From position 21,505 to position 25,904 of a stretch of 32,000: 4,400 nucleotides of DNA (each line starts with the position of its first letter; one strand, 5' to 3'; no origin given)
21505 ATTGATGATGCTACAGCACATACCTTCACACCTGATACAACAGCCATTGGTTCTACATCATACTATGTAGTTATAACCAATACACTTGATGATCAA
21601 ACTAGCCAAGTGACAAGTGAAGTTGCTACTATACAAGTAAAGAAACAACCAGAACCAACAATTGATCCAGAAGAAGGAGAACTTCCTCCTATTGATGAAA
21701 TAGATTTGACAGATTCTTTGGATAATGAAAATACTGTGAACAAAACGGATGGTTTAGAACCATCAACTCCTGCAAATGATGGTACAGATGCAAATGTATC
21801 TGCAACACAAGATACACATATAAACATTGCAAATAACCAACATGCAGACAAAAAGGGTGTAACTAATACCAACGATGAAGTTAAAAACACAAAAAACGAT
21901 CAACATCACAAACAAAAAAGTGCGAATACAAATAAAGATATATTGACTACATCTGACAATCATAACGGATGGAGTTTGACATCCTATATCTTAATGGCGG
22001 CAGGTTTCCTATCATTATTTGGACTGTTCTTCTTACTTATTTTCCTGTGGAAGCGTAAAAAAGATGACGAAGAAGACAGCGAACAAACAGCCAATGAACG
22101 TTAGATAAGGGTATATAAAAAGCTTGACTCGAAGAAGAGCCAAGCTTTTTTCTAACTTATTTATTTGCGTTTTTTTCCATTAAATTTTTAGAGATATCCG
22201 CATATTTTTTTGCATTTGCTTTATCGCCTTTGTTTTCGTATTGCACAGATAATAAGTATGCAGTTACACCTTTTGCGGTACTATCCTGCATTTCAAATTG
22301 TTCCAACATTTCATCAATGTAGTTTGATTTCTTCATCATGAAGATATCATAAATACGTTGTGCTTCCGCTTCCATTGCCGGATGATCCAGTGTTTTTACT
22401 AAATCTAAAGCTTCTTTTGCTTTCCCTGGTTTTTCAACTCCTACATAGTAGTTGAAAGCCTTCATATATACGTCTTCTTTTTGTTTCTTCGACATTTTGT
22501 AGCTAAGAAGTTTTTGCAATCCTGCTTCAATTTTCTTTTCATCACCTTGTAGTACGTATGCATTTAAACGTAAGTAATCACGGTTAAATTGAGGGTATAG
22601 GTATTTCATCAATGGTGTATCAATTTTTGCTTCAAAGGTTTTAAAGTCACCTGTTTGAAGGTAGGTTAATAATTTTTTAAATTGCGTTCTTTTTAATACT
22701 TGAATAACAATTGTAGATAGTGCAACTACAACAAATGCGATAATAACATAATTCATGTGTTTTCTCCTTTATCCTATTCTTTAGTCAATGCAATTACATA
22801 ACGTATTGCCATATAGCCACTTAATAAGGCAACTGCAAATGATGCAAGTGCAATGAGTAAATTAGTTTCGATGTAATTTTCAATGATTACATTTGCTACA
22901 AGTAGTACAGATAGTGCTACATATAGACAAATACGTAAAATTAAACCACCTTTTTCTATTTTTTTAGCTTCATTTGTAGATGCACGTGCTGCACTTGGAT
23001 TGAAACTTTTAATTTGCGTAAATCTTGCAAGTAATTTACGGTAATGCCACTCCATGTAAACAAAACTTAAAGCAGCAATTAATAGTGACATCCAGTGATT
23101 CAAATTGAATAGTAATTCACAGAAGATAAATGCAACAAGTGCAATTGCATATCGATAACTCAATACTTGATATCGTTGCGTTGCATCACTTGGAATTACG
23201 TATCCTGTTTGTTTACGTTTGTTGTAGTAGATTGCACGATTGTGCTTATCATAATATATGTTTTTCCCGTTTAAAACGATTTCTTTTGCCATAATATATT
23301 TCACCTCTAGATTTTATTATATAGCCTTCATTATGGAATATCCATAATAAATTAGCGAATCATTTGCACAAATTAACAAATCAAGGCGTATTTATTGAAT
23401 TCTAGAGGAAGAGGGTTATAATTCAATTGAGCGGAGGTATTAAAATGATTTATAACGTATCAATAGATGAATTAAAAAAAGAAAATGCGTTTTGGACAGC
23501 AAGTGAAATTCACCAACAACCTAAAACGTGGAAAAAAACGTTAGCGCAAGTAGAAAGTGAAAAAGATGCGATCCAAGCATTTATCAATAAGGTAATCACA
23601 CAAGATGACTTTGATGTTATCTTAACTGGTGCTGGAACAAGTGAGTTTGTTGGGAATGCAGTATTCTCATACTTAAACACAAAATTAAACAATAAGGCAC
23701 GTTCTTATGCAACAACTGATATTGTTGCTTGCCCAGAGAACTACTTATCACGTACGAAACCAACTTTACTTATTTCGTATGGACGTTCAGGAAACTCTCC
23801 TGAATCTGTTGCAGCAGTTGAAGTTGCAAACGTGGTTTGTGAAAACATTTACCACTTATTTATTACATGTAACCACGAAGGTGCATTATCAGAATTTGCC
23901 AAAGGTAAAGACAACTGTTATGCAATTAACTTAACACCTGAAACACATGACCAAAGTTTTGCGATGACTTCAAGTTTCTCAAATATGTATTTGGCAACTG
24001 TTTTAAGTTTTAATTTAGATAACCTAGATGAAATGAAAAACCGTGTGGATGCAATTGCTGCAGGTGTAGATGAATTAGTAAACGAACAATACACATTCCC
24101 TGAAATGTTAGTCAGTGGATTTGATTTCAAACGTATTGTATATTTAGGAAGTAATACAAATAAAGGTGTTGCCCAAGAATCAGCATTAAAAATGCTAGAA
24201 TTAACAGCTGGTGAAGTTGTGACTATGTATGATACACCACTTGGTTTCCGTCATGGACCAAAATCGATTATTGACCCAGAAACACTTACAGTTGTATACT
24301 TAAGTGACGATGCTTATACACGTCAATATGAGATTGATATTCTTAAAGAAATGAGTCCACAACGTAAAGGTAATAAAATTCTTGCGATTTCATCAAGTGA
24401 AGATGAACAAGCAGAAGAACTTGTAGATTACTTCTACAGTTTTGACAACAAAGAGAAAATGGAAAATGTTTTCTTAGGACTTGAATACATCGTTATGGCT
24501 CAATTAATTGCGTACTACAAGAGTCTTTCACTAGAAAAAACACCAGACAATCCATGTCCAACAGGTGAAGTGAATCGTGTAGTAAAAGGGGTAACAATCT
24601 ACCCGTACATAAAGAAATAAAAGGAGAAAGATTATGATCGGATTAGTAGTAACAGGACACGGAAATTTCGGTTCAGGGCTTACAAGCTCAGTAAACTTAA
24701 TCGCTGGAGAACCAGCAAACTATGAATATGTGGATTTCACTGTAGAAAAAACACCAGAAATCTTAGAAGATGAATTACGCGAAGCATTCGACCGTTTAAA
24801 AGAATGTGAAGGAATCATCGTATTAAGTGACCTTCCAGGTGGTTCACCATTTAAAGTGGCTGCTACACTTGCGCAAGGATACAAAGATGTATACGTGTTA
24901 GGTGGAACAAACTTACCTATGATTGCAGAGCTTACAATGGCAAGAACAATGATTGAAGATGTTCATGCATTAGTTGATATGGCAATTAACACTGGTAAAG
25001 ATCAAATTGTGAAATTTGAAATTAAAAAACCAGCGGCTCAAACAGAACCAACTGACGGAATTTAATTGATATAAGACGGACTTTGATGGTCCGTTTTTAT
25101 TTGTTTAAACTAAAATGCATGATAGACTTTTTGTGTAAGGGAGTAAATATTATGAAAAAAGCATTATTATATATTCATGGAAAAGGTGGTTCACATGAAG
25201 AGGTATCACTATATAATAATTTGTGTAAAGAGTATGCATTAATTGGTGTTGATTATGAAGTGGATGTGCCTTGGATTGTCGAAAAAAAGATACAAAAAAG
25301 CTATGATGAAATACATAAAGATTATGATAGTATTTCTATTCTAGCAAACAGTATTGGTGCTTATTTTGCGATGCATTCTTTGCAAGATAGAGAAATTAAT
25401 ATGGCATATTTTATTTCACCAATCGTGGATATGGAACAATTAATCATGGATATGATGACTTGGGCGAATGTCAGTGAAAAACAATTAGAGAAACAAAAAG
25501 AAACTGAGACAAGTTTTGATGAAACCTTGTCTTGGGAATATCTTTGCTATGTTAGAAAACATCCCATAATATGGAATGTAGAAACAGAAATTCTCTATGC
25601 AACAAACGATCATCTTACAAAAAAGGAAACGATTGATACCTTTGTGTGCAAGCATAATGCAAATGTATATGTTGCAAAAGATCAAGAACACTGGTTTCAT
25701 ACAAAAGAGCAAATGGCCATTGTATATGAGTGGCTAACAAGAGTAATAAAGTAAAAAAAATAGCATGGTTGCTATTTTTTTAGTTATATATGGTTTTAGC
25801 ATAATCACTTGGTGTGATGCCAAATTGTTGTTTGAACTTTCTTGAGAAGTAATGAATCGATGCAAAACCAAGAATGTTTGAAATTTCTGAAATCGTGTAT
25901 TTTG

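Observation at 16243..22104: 1953-aa secreted protein of 17 tandem ~101-aa Ig-like modules, nested inside a sugar-catabolism locus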

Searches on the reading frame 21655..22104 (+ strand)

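Call 40: search_protein_families(library=pfam, proteins=[window:21655-22104:+], max_evalue=10)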
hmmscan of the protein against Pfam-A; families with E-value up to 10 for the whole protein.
window:21655-22104:+ (149 aa): 4 families
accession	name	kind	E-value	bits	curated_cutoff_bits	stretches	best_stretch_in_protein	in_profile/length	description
PF06716.16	MP_p6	-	0.0073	16.7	22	1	108-132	5-29/54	Movement protein p6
PF02060.20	ISK_Channel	-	0.052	13.7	22.1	1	78-140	13-75/126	Slow voltage-gated potassium channel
PF06143.16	Baculo_11_kDa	-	0.06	13.4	28.4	1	79-143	4-70/84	Baculovirus 11 kDa family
PF06024.17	Orf78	-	0.16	12.7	29.4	1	73-130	24-83/101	Orf78 (ac78)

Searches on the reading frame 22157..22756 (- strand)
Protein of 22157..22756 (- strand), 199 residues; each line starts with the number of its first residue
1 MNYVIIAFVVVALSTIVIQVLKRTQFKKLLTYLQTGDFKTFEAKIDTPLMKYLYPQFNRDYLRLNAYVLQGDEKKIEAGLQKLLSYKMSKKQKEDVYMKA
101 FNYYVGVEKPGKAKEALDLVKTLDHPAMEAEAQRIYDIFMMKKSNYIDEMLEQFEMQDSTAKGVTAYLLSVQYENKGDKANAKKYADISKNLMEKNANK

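Call 7: search_protein_families(library=pfam, proteins=[window:22157-22756:-], max_evalue=0.0001)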
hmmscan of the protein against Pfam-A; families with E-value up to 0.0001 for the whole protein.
window:22157-22756:- (199 aa): 0 families

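Call 40: search_protein_families(library=pfam, proteins=[window:22157-22756:-], max_evalue=10)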
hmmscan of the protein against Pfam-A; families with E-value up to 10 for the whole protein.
window:22157-22756:- (199 aa): 2 families
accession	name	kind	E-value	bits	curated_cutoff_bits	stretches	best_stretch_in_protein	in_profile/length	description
PF01433.26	Peptidase_M1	-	0.071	13.1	27.7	1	84-176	102-194/218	Peptidase family M1 domain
PF13181.12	TPR_8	-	2.2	9.1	25.7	1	167-185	5-23/34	Tetratricopeptide repeat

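Call 41: search_protein_families(library=ncbifam, proteins=[window:22157-22756:-], max_evalue=0.01)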
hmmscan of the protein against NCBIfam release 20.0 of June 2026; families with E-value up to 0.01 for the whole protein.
window:22157-22756:- (199 aa): 0 families

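Call 47: find_homologous_proteins(query=window:22157-22756:-, max_evalue=0.001)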
Query window:22157-22756:- (199 aa): 25 proteins with E <= 0.001 among 86 candidates.
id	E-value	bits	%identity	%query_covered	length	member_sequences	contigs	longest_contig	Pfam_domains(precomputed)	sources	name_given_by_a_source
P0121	4.5e-121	419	100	100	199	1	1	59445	-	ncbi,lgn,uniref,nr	ncbi:hypothetical protein EDD63_11244 [Breznakia blatticola]|uniref:Tetratricopeptide repeat protein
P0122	1.8e-117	408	97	100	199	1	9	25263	-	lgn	-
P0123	2.8e-116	404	96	100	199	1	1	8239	-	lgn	-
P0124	3.1e-100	352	84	98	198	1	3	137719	-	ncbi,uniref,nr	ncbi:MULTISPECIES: hypothetical protein [unclassified Breznakia]|uniref:hypothetical protein n=1 Tax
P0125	3.5e-86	306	74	90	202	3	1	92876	-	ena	-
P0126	3.6e-49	185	51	93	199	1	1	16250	-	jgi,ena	-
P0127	7.1e-49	184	48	94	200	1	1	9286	-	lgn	-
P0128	3.1e-48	182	45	94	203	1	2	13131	-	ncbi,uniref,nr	ncbi:hypothetical protein M2475_002260 [Breznakia sp. PF5-3]|uniref:hypothetical protein n=1 Tax=unc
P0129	5.9e-46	175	48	94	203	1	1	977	-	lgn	-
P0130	9.1e-46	174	47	96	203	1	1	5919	-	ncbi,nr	ncbi:MAG: hypothetical protein PHQ89_05665 [Bacilli bacterium]|nr:hypothetical protein [Bacilli bact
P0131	1.1e-44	171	46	97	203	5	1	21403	-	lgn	-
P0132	1.4e-44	170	49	84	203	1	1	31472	-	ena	-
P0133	6.6e-44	168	44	95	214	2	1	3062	-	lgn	-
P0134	2.4e-43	166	49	86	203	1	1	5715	-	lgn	-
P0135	1.5e-42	164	46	90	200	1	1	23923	-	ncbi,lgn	ncbi:MAG: hypothetical protein ACK5KR_07355 [Breznakia sp.]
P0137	3.0e-41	159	46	89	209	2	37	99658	-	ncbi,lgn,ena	-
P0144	3.0e-29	120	36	98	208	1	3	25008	-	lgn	-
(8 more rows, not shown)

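Call 48: find_encoding_contigs(protein=P0125, flank=10000, max_places=1)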
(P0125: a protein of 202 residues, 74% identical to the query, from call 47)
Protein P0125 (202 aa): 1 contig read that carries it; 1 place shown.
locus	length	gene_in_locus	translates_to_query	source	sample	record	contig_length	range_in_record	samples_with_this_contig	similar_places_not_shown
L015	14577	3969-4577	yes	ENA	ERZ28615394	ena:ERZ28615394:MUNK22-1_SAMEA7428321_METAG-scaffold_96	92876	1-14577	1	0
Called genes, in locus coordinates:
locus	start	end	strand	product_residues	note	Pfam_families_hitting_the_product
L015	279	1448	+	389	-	PF12833:HTH_18, PF00165:HTH_AraC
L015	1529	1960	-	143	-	PF03610:EIIA-man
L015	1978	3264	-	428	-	PF01380:SIS (weak)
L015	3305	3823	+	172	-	-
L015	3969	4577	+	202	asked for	-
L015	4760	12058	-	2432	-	PF12904:Collagen_bind_2 (faint), PF19081:Ig_7 (faint), PF16709:SCAB-Ig (faint)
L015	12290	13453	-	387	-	PF01979:Amidohydro_1, PF07969:Amidohydro_3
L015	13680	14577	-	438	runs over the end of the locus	PF08013:GatZ_KbaZ-like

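Call 49: find_encoding_contigs(protein=P0137, flank=10000, max_places=2)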
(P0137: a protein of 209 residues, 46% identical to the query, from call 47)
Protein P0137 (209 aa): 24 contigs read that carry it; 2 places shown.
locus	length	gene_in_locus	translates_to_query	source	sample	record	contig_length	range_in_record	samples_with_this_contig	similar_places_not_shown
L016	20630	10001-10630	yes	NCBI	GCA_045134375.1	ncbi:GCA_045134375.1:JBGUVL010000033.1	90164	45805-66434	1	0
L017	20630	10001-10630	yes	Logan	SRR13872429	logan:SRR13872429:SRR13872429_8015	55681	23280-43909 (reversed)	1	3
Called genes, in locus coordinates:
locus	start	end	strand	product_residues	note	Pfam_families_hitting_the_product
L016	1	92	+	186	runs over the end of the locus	PF13302:Acetyltransf_3, PF13420:Acetyltransf_4, PF00583:Acetyltransf_1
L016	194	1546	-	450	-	PF00128:Alpha-amylase, PF16657:Malt_amylase_C (weak), PF22026:Alpha-amylase_C_2 (weak)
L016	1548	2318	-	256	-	PF01177:Asp_Glu_race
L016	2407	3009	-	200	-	PF00583:Acetyltransf_1, PF13508:Acetyltransf_7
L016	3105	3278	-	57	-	-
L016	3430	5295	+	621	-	PF18952:DUF5696, PF19773:DUF6259 (faint), PF11308:Glyco_hydro_129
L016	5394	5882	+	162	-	PF12844:HTH_19, PF13560:HTH_31 (weak), PF01381:HTH_3, PF13443:HTH_26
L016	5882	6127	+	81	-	-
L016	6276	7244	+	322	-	PF00056:Ldh_1_N, PF02866:Ldh_1_C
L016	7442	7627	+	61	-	-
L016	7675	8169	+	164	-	PF03073:TspO_MBR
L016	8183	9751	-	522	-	PF02652:Lactate_perm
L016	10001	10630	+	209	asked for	-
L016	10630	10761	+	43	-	-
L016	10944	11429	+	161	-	PF02542:YgbB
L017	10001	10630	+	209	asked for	-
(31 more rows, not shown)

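Call 50: find_encoding_contigs(protein=P0144, flank=10000, max_places=1)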
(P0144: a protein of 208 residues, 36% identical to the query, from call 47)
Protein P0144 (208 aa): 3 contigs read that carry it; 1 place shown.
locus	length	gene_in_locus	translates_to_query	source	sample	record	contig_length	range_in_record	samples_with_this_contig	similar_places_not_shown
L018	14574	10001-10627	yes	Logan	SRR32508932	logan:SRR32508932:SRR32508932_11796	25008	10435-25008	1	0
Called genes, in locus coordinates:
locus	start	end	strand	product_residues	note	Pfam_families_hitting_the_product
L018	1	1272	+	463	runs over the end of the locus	PF12704:MacB_PCD (weak), PF02687:FtsX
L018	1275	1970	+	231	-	PF00005:ABC_tran, PF02463:SMC_N (weak)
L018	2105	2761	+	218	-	-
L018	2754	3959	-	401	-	PF00465:Fe-ADH, PF13685:Fe-ADH_2, PF25137:ADH_Fe_C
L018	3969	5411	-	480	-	PF13439:Glyco_transf_4, PF00534:Glycos_transf_1, PF13692:Glyco_trans_1_4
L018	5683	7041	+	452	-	PF00860:Xan_ur_permease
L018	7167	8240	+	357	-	PF01381:HTH_3, PF12844:HTH_19, PF13443:HTH_26 (weak), PF13560:HTH_31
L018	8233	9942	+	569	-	PF00664:ABC_membrane, PF00005:ABC_tran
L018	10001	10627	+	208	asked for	-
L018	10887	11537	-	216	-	PF00702:Hydrolase, PF13419:HAD_2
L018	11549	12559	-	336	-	PF01210:NAD_Gly3P_dh_N, PF02558:ApbA (weak), PF07479:NAD_Gly3P_dh_C, PF20618:GPD_NAD_C_bact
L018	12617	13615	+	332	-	PF03747:ADP_ribosyl_GH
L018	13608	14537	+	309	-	PF00294:PfkB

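Call 51: find_encoding_contigs(protein=P0128, flank=10000, max_places=2)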
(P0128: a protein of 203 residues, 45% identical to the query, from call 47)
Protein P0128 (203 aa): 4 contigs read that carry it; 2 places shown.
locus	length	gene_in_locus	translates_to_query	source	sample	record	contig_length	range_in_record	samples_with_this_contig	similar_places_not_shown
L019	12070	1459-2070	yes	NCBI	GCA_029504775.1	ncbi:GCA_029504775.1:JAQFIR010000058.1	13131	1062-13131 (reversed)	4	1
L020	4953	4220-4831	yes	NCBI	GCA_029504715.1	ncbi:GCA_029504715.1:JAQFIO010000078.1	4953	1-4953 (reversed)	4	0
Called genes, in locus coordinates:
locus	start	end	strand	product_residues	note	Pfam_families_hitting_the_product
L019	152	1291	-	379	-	PF01979:Amidohydro_1, PF07969:Amidohydro_3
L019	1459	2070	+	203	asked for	-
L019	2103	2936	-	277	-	PF05116:S6PP (faint), PF08282:Hydrolase_3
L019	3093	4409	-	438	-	PF08013:GatZ_KbaZ-like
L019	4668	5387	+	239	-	PF01418:HTH_6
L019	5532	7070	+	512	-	PF02378:PTS_EIIC, PF00367:PTS_EIIB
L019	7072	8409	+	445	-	PF02056:Glyco_hydro_4, PF11975:Glyco_hydro_4C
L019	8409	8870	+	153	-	PF00358:PTS_EIIA_1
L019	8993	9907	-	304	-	PF00583:Acetyltransf_1 (faint), PF13527:Acetyltransf_9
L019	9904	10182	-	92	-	-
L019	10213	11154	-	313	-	PF10298:WhiA_N, PF14527:LAGLIDADG_WhiA, PF02650:HTH_WhiA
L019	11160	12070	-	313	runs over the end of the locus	PF01933:CofD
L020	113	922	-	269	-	PF00702:Hydrolase, PF02358:Trehalose_PPase (faint), PF08282:Hydrolase_3, PF12710:HAD (faint), PF05116:S6PP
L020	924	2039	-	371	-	PF00465:Fe-ADH, PF13685:Fe-ADH_2, PF25137:ADH_Fe_C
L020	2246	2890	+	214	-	PF00923:TAL_FSA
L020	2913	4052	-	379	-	PF01979:Amidohydro_1, PF07969:Amidohydro_3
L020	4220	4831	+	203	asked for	-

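Call 52: find_encoding_contigs(protein=P0126, flank=10000, max_places=1)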
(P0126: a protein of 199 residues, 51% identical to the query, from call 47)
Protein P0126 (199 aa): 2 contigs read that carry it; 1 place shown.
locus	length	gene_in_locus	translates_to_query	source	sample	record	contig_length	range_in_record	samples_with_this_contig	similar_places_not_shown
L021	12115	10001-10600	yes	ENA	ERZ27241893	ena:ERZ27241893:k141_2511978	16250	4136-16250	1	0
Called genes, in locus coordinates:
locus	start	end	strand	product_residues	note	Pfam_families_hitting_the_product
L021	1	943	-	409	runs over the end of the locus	PF04932:Wzy_C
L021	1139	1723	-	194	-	PF08843:AbiEii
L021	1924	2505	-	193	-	PF13338:AbiEi_4 (weak)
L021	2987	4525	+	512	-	PF01022:HTH_5 (faint), PF08220:HTH_DeoR, PF08279:HTH_11, PF08280:HTH_Mga (faint), PF05043:Mga (weak), PF00874:PRD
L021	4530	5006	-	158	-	PF00358:PTS_EIIA_1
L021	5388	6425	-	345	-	PF17761:DUF1016_N, PF06250:YhcG_C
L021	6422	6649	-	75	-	-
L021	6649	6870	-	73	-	PF01381:HTH_3 (faint), PF13443:HTH_26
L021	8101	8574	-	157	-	PF06081:ArAE_1, PF13515:FUSC_2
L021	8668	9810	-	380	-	PF01979:Amidohydro_1, PF07969:Amidohydro_3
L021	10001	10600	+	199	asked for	-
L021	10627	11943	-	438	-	PF08013:GatZ_KbaZ-like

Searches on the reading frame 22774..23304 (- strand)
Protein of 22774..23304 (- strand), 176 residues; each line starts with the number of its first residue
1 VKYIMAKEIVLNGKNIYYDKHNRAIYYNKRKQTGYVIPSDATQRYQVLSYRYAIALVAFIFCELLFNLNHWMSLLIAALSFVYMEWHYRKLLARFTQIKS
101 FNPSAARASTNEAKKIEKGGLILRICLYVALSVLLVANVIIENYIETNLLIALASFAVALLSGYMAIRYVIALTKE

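Call 7: search_protein_families(library=pfam, proteins=[window:22774-23304:-], max_evalue=0.0001)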
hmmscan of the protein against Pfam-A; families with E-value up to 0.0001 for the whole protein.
window:22774-23304:- (176 aa): 0 families

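Call 40: search_protein_families(library=pfam, proteins=[window:22774-23292:-], max_evalue=10)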
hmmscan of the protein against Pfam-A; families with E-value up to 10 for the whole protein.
window:22774-23292:- (172 aa): 5 families
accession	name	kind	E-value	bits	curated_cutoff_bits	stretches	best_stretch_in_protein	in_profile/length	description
PF11368.13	DUF3169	-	0.045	13.8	31.6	2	40-84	203-246/250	Protein of unknown function (DUF3169)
PF16082.10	Phage_holin_2_4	-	0.28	11.6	30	1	68-95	39-65/77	Bacteriophage holin family, superfamily II-like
PF10112.14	Halogen_Hydrol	-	0.29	11.5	29.8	1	49-110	9-64/191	5-bromo-4-chloroindolyl phosphate hydrolysis protein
PF11808.13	PhoR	-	8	7.4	27.1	1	47-88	8-46/86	Phosphate regulon sensor protein PhoR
PF20990.2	DUF2207_C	-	8.2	6.5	33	1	27-79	122-178/247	Predicted membrane protein (DUF2207) C-terminal domain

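Call 41: search_protein_families(library=ncbifam, proteins=[window:22774-23292:-], max_evalue=0.01)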
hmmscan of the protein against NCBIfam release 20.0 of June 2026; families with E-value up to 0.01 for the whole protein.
window:22774-23292:- (172 aa): 0 families

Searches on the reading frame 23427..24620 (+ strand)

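Call 8: search_protein_families(library=pfam, proteins=[window:23427-24620:+], max_evalue=0.0001)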
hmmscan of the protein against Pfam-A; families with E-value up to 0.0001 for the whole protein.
window:23427-24620:+ (397 aa): 1 family
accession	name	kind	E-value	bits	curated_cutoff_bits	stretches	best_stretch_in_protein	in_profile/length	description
PF01380.27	SIS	-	8.9e-16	58.3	25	2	64-195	8-129/131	SIS domain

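Call 41: search_protein_families(library=ncbifam, proteins=[window:23427-24620:+], max_evalue=0.01)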
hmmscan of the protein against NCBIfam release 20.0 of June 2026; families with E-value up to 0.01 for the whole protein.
window:23427-24620:+ (397 aa): 5 families
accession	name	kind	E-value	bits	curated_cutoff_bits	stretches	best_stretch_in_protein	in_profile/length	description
TIGR02815.1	agaS_fam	subfamily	1.9e-134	448.3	529.2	1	20-394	1-372/372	putative sugar isomerase, AgaS family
NF041128.1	glucosaP_deam_GlmD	equivalog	2e-30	106.2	580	1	26-377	5-315/323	glucosamine-6-phosphate deaminase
NF001484.0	PRK00331.1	subfamily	4.9e-18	64.8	381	1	17-376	247-591/601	isomerizing glutamine--fructose-6-phosphate transaminase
TIGR01135.1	glmS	equivalog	4.6e-16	58.4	418.05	1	17-376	245-597/607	glutamine--fructose-6-phosphate transaminase (isomerizing)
NF006422.0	PRK08674.1-1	subfamily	0.0051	16.3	317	1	49-192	16-135/302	bifunctional phosphoglucose/phosphomannose isomerase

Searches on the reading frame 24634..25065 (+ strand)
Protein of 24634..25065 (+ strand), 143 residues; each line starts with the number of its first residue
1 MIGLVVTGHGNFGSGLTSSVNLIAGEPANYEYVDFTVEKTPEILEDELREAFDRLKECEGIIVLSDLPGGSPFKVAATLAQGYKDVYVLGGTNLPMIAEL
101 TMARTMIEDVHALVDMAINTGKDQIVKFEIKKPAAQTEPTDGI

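Call 8: search_protein_families(library=pfam, proteins=[window:24634-25065:+], max_evalue=0.0001)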
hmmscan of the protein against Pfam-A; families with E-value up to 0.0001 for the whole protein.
window:24634-25065:+ (143 aa): 1 family
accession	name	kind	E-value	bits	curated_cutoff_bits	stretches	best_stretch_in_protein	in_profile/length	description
PF03610.21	EIIA-man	-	3.2e-20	72.8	21.4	1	3-117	1-115/116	PTS system fructose IIA component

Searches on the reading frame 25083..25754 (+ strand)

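Call 8: search_protein_families(library=pfam, proteins=[window:25083-25754:+], max_evalue=0.0001)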
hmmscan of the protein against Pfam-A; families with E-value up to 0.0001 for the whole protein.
window:25083-25754:+ (223 aa): 0 families

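Call 40: search_protein_families(library=pfam, proteins=[window:25149-25754:+], max_evalue=10)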
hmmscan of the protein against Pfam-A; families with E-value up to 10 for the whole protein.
window:25149-25754:+ (201 aa): 2 families
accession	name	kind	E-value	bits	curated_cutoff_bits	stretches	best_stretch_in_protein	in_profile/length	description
PF10230.15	LIDHydrolase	-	0.046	13.9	27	1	46-94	70-121/262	Lipid-droplet associated hydrolase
PF20408.4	Abhydrolase_11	-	0.2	11.8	27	1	144-188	128-172/193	Alpha/beta hydrolase domain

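Call 41: search_protein_families(library=ncbifam, proteins=[window:25149-25754:+], max_evalue=0.01)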
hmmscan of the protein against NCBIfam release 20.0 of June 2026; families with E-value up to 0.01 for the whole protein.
window:25149-25754:+ (201 aa): 0 families
